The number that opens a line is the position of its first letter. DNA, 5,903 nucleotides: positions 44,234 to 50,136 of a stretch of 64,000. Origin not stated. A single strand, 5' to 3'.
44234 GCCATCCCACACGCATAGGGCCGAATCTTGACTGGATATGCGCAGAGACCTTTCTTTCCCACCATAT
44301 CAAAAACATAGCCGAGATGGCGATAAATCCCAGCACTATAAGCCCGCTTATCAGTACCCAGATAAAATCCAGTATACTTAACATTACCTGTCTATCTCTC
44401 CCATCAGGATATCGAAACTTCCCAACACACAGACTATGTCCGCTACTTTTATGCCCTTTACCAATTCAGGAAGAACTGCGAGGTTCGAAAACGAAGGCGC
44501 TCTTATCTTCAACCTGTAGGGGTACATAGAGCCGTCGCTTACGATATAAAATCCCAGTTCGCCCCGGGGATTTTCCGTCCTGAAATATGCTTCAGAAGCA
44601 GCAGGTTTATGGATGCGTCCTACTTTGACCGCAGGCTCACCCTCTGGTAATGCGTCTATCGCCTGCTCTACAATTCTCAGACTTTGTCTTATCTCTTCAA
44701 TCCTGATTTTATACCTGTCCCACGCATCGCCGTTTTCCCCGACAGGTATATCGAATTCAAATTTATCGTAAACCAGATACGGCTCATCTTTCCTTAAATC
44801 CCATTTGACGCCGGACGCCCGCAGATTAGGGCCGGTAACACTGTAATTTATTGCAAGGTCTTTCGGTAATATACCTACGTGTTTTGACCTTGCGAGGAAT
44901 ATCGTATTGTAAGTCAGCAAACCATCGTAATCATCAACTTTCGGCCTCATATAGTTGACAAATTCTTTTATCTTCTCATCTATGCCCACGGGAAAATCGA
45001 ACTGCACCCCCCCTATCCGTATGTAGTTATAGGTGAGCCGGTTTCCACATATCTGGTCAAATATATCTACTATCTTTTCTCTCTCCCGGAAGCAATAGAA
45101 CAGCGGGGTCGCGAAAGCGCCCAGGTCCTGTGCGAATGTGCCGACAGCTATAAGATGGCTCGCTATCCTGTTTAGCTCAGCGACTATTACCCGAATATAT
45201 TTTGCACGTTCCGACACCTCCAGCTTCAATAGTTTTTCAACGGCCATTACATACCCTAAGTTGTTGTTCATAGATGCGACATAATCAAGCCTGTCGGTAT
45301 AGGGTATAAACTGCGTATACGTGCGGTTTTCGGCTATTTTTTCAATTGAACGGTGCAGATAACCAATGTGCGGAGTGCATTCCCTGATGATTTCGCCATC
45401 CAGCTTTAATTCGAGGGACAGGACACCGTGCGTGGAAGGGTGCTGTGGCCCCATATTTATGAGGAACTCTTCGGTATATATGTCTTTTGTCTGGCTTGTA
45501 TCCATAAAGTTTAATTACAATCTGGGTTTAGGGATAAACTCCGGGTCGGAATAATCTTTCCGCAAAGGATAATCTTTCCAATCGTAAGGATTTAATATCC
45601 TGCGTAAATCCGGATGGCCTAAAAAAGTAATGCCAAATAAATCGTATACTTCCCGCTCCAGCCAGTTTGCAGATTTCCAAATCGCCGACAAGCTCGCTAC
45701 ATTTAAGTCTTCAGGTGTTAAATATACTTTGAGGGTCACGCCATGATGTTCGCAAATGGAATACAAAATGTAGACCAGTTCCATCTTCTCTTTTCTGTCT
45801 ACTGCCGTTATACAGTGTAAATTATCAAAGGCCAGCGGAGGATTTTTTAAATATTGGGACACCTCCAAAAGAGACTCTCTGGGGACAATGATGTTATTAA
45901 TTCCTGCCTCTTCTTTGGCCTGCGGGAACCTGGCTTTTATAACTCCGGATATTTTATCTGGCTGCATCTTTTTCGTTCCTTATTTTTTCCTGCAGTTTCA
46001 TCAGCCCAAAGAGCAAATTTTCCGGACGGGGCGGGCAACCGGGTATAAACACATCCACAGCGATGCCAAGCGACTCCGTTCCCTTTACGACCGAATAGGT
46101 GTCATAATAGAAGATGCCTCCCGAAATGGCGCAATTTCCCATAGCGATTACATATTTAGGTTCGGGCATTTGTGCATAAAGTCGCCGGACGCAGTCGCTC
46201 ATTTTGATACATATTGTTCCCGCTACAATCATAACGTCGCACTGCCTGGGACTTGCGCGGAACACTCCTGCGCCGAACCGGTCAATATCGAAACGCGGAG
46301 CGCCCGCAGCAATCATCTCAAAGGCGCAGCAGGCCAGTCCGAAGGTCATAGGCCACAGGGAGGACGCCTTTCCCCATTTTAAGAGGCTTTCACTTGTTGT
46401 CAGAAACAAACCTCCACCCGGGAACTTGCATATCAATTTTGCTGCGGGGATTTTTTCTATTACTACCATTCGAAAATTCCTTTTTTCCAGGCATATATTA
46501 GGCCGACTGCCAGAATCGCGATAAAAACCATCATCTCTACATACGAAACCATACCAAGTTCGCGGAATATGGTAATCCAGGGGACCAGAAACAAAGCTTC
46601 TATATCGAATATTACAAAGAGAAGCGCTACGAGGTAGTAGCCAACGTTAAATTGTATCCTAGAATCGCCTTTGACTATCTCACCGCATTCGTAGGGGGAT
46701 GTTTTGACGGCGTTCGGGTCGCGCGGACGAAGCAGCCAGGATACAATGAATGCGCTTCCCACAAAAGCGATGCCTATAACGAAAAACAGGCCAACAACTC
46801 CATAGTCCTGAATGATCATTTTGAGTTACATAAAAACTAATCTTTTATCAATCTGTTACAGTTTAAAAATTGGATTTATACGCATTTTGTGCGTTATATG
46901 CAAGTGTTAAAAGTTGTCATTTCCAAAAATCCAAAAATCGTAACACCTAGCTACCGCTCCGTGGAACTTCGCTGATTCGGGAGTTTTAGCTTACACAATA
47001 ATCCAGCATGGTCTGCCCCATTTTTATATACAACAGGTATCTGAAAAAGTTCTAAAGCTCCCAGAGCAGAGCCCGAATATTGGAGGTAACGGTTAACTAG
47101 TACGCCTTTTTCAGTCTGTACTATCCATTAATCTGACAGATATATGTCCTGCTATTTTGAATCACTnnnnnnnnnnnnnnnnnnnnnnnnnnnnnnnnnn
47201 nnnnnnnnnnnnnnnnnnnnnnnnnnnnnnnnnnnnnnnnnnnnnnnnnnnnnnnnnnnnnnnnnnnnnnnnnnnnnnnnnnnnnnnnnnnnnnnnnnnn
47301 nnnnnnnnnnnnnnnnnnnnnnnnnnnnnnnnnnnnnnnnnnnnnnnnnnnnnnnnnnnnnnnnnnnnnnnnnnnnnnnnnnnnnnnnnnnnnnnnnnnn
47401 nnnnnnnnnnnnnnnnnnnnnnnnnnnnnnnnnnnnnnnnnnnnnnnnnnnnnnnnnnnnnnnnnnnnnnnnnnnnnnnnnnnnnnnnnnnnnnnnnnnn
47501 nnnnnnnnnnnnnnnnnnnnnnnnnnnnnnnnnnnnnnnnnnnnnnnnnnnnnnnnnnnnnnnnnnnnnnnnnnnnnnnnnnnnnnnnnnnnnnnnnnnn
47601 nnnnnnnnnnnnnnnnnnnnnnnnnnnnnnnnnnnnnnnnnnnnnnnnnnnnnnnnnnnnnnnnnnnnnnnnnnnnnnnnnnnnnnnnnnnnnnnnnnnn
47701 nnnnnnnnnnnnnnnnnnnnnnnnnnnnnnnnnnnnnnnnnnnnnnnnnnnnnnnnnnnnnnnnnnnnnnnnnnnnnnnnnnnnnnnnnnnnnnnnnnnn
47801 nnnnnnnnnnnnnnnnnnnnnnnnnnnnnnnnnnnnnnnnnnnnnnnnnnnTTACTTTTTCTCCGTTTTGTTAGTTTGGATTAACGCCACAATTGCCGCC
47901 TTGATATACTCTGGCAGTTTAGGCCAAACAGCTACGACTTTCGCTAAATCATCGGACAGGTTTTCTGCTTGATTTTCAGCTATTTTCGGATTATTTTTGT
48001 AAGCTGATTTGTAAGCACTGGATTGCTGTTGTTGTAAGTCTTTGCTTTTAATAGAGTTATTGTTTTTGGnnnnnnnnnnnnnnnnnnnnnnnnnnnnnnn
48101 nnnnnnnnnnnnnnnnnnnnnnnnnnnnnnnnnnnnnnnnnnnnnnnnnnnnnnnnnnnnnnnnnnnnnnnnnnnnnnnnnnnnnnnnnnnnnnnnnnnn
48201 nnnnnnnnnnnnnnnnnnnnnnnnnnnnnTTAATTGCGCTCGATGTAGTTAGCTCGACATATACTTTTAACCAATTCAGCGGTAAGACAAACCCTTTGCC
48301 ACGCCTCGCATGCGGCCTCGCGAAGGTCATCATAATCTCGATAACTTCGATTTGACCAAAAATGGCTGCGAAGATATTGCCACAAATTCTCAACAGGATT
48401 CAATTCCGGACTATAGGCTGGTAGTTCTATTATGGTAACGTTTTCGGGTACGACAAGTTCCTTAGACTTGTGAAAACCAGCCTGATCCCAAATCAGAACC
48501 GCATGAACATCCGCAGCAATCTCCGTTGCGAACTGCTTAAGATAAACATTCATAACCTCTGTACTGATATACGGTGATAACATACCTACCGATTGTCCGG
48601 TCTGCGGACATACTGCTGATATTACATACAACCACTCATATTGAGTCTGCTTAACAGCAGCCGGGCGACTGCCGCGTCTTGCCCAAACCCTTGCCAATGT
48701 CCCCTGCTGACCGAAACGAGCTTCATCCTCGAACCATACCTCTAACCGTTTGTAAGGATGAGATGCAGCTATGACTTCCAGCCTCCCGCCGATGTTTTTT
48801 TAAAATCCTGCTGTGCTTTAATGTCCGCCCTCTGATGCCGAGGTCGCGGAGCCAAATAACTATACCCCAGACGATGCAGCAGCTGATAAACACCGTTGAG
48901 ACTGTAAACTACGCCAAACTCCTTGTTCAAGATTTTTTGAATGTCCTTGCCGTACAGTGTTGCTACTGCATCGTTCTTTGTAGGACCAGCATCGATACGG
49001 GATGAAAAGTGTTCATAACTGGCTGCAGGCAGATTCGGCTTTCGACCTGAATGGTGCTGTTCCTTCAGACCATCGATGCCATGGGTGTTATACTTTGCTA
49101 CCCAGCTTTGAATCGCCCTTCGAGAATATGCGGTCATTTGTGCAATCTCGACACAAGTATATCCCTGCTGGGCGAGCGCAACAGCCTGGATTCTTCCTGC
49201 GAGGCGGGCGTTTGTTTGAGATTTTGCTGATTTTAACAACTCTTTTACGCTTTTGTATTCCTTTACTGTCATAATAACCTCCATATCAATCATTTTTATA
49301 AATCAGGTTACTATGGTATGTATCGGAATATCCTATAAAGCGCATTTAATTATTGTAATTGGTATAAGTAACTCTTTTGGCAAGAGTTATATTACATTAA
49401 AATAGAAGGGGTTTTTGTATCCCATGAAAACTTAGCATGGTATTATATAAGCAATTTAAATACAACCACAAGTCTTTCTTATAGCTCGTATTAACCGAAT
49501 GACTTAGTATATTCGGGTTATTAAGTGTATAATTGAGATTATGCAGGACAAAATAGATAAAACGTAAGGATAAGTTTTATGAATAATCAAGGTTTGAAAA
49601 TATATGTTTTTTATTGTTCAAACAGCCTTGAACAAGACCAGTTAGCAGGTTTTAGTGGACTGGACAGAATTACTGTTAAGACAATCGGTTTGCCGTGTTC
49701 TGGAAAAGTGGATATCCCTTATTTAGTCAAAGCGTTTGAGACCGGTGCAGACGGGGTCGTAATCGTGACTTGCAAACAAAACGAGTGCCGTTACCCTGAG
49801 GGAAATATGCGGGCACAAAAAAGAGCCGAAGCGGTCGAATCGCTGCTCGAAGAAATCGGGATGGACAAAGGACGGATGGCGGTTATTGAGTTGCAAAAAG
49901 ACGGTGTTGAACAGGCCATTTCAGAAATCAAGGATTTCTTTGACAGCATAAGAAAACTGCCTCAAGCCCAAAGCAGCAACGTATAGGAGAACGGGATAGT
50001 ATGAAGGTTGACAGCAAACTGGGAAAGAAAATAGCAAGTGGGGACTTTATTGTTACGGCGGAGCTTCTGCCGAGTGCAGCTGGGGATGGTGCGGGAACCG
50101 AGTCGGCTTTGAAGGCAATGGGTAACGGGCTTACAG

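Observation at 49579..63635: Archaeal-type split glutamate synthase genes interleaved with a MetF/MetV-HdrCBA-MvhD module in one co-directional cluster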

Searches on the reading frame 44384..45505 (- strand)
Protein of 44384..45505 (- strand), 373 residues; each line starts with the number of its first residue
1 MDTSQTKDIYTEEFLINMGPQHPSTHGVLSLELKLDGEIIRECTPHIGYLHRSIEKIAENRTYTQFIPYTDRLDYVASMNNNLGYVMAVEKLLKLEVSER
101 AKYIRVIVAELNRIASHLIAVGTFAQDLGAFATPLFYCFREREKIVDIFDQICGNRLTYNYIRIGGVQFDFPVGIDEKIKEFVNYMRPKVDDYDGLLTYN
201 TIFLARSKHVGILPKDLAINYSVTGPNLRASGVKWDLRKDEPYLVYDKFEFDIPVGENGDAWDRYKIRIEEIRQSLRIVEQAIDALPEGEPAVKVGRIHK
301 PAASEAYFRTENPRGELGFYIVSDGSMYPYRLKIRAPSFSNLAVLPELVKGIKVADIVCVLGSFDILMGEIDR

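Call 37: search_protein_families(library=pfam, proteins=[window:44384-45505:-], max_evalue=0.001)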
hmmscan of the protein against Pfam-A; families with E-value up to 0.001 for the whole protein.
window:44384-45505:- (373 aa): 2 families
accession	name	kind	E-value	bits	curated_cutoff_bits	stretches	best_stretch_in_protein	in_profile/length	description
PF00346.24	Complex1_49kDa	-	9.9e-98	327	24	2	127-297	1-170/271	Respiratory-chain NADH dehydrogenase, 49 Kd subunit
PF00374.24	NiFeSe_Hases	-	0.00093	18.7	25.8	0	52-119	1-68/508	Nickel-dependent hydrogenase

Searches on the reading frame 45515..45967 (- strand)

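Call 37: search_protein_families(library=pfam, proteins=[window:45515-45967:-], max_evalue=0.001)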
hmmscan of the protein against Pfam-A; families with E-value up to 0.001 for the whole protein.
window:45515-45967:- (150 aa): 1 family
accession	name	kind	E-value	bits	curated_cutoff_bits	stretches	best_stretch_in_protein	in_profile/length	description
PF00329.25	Complex1_30kDa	-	1.8e-40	138.8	22.5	1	27-140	2-119/124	Respiratory-chain NADH dehydrogenase, 30 Kd subunit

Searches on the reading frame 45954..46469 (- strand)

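Call 37: search_protein_families(library=pfam, proteins=[window:45954-46469:-], max_evalue=0.001)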
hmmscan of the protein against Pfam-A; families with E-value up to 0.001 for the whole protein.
window:45954-46469:- (171 aa): 1 family
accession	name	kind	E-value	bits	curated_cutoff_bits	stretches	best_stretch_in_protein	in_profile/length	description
PF01058.29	Oxidored_q6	-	2.3e-27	95.7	27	1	47-159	1-128/128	NADH ubiquinone oxidoreductase, 20 Kd subunit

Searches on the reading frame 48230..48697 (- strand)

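Call 37: search_protein_families(library=pfam, proteins=[window:48230-48697:-], max_evalue=0.001)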
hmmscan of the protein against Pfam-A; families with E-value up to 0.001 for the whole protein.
window:48230-48697:- (155 aa): 1 family
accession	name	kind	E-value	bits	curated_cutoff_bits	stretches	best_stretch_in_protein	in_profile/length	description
PF13358.12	DDE_3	-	6.4e-24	84.9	28.6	1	3-126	18-146/146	DDE superfamily endonuclease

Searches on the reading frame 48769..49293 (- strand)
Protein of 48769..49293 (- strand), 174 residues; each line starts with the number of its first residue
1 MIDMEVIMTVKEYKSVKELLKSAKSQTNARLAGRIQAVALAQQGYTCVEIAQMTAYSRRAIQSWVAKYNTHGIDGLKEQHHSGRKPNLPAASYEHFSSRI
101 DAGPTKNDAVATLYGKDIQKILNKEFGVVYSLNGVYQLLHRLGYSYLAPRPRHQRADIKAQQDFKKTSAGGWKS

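Call 37: search_protein_families(library=pfam, proteins=[window:48769-49293:-], max_evalue=0.001)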
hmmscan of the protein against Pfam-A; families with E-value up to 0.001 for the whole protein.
window:48769-49293:- (174 aa): 7 families
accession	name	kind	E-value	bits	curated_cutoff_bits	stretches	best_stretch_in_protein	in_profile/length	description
PF13592.12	HTH_33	-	1.3e-18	66.8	25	1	115-167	7-59/60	Winged helix-turn helix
PF13551.12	HTH_29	-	4.2e-14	52.8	28.1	1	34-88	1-58/64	Winged helix-turn helix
PF13518.12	HTH_28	-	8e-13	48.7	25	1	34-82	2-50/52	Helix-turn-helix domain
PF13384.12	HTH_23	-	5.3e-10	39.2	24.6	1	34-77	7-50/50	Homeodomain-like domain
PF13565.12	HTH_32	-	1.6e-09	38.6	33.7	1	61-139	2-73/73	Homeodomain-like domain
PF06056.18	Terminase_5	-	4e-08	33.5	20.3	1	34-80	3-49/58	Putative ATPase subunit of terminase (gpP-like)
PF13011.12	LZ_Tnp_IS481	-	0.00057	20.6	22.2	0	30-96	11-79/85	leucine-zipper of insertion element IS481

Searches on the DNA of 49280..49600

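Call 87: search_rna_families(source=window, start=49280, end=49600, threshold=evalue, max_evalue=5)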
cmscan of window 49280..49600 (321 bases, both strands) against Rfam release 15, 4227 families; matches with E-value up to 5: 4.
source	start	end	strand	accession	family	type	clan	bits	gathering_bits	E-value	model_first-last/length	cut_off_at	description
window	49336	49440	+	RF02084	STnc130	Gene; sRNA;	-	21.4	55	0.53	1-135/135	no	Enterobacteria sRNA STnc130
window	49343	49409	+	RF03321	mir-1006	Gene; miRNA;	-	18.8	64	0.54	1-78/78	no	mir-1006 microRNA precursor family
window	49284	49364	+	RF01287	snoR27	Gene; snRNA; snoRNA; CD-box;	CL00079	18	41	4.5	1-94/94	no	Small nucleolar RNA snoR27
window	49537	49597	+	RF00217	SNORD20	Gene; snRNA; snoRNA; CD-box;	-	16.1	43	5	15-75/80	no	Small nucleolar RNA SNORD20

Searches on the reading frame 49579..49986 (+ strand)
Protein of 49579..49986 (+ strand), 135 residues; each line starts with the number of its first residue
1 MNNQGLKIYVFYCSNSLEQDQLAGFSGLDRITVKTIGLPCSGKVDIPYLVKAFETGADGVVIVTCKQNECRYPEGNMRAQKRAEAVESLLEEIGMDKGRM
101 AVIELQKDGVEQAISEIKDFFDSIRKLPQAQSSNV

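Call 4: search_protein_families(library=pfam, proteins=[window:49579-49986:+], max_evalue=0.01)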
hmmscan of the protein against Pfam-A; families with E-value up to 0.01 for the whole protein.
window:49579-49986:+ (135 aa): 2 families
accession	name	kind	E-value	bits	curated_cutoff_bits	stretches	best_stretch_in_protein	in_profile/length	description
PF02662.21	FlpD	-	1.7e-27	96.3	22.3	1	8-127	1-122/123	Methyl-viologen-reducing hydrogenase, delta subunit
PF14544.11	DUF4443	-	0.00015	22.1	27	1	52-111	27-86/100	Domain of unknown function (DUF4443)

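Call 36: search_protein_families(library=ncbifam, proteins=[window:49579-49986:+], max_evalue=0.00001)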
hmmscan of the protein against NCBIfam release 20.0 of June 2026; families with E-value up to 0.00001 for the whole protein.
window:49579-49986:+ (135 aa): 2 families
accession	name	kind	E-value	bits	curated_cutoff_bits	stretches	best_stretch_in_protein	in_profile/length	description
NF045873.1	F420_non_VhuD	exception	1.9e-21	76.5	215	1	19-127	16-125/132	F420-non-reducing hydrogenase iron-sulfur subunit VhuD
NF040770.1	hetero_SS_HdrA2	exception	3.4e-21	75.1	1100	1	9-131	651-775/777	CoB-CoM heterodisulfide reductase HdrA2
